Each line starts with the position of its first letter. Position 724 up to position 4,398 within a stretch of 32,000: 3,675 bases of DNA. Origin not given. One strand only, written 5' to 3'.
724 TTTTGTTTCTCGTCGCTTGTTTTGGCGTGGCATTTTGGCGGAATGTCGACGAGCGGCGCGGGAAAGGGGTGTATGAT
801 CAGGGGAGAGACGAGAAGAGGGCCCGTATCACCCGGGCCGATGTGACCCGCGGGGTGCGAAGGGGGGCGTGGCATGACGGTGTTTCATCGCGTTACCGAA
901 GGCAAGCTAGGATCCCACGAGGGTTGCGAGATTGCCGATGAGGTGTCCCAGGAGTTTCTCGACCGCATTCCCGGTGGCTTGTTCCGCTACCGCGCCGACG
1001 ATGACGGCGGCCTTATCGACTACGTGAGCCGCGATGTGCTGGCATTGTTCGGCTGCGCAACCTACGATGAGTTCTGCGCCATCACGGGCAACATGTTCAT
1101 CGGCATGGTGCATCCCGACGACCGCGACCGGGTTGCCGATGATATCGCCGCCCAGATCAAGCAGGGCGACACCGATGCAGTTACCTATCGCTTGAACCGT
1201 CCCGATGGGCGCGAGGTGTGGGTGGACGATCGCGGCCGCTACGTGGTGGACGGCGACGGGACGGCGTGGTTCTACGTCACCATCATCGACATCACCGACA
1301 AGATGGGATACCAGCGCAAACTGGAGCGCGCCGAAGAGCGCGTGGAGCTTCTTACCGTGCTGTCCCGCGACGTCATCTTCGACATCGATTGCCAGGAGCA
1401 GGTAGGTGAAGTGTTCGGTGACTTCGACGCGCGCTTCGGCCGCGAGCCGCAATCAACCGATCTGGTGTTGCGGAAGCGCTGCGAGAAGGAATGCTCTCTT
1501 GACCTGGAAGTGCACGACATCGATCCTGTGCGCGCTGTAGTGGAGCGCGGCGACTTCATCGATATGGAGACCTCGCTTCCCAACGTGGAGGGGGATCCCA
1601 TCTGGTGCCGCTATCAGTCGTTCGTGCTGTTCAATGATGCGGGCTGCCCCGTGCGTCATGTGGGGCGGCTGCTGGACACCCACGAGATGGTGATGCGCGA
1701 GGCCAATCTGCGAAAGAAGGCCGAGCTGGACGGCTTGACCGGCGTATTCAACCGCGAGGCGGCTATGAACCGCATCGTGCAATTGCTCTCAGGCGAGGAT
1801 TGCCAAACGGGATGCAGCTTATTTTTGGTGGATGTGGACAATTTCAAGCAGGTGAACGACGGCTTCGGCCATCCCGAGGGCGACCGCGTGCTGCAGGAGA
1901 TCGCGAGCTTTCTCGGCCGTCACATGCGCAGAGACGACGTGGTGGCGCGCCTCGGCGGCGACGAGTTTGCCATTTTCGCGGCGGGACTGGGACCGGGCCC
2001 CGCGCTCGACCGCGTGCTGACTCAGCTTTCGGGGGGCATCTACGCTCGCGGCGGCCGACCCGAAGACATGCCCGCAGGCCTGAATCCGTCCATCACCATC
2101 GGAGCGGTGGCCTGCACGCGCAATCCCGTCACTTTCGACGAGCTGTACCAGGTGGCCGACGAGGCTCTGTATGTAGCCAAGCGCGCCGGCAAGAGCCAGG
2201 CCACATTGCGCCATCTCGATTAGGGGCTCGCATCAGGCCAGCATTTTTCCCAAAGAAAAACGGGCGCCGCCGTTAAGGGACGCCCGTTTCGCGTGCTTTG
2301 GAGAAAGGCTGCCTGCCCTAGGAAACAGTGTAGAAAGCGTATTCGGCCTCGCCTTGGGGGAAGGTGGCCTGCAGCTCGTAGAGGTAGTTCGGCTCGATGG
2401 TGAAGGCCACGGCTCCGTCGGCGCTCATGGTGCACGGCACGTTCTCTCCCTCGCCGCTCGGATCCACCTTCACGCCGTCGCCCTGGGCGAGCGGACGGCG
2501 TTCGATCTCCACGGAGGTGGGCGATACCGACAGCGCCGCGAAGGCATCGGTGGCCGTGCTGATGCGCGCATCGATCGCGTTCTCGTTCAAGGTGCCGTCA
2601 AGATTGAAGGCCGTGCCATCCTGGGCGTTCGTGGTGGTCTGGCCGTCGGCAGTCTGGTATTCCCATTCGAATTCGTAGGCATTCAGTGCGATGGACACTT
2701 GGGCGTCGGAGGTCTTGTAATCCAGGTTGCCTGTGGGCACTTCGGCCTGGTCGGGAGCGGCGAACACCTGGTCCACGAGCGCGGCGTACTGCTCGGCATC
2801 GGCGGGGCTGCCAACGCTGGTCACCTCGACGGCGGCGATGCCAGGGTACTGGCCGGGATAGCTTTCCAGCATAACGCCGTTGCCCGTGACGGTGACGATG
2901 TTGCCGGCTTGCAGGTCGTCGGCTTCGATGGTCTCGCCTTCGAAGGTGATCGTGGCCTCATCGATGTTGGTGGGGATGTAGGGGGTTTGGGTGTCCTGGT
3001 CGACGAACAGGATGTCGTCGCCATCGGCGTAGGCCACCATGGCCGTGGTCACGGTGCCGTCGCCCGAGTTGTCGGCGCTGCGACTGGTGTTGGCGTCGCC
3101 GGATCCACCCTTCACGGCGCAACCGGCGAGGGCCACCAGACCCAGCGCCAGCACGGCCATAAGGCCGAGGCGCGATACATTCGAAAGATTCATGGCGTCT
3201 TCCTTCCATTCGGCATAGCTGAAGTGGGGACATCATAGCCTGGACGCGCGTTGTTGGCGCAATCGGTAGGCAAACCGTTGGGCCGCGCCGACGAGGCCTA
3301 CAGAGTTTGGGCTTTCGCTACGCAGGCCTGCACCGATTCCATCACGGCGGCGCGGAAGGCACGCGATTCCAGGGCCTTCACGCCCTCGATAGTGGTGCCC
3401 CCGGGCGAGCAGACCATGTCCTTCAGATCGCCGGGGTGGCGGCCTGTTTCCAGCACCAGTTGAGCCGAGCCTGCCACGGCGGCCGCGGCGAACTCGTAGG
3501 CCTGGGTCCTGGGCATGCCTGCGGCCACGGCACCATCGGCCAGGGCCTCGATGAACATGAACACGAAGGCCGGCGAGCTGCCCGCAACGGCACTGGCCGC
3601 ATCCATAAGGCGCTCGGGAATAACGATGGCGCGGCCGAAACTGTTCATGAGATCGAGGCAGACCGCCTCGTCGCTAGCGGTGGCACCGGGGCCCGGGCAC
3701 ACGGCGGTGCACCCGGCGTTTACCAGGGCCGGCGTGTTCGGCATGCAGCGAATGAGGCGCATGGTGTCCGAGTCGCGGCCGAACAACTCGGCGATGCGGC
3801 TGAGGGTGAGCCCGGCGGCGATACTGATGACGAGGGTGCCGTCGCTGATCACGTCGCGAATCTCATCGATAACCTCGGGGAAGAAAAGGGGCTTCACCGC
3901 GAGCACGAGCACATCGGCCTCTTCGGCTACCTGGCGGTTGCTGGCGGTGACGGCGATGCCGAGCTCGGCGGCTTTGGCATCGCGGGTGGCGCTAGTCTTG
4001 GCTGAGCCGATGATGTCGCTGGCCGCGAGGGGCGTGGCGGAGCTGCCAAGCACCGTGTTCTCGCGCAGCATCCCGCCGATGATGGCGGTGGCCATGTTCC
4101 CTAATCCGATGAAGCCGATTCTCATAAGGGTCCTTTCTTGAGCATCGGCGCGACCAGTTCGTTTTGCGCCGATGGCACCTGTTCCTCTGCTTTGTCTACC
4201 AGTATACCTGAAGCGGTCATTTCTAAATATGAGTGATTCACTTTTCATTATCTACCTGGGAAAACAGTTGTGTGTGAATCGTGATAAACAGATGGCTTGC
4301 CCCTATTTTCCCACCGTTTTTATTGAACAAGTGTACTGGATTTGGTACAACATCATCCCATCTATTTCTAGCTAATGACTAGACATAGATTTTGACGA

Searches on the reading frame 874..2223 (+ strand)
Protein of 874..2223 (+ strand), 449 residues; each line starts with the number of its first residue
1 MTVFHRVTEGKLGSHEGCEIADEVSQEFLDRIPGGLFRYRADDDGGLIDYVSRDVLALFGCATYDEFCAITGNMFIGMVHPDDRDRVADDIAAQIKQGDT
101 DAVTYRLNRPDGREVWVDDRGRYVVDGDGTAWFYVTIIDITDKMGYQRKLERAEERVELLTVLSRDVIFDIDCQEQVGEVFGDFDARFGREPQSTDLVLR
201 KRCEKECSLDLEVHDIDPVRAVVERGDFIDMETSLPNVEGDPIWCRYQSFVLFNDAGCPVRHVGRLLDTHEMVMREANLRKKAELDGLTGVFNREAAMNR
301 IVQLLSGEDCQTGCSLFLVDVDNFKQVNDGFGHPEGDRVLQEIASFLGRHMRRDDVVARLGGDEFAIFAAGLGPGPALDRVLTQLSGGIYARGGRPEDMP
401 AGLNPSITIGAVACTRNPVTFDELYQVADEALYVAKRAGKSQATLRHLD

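Call 77: search_protein_families(library=pfam, proteins=[window:874-2223:+], max_evalue=0.001)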
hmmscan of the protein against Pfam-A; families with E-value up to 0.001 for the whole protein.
window:874-2223:+ (449 aa): 3 families
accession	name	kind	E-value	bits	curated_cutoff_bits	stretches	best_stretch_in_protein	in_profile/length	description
PF00990.26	GGDEF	-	8.7e-32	110.6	23.8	1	284-441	2-160/161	Diguanylate cyclase, GGDEF domain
PF08447.18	PAS_3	-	2.2e-13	50.7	25.6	1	50-137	3-88/89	PAS fold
PF13426.13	PAS_9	-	5.1e-07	30.4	27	1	42-142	8-103/103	PAS domain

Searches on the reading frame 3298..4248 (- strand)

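Call 77: search_protein_families(library=pfam, proteins=[window:3298-4248:-], max_evalue=0.001)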
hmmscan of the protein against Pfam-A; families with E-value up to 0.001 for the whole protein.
window:3298-4248:- (316 aa): 3 families
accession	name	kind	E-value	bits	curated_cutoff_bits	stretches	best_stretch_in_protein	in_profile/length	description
PF14748.11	P5CR_dimer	-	3.6e-39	133.7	25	1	212-315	1-104/105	Pyrroline-5-carboxylate reductase dimerisation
PF03807.23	F420_oxidored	-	1.2e-18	68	21.6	1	43-146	1-94/94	NADP oxidoreductase coenzyme F420-dependent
PF02558.23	ApbA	-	0.0008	19.5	22.2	0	44-150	1-106/150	Ketopantoate reductase PanE/ApbA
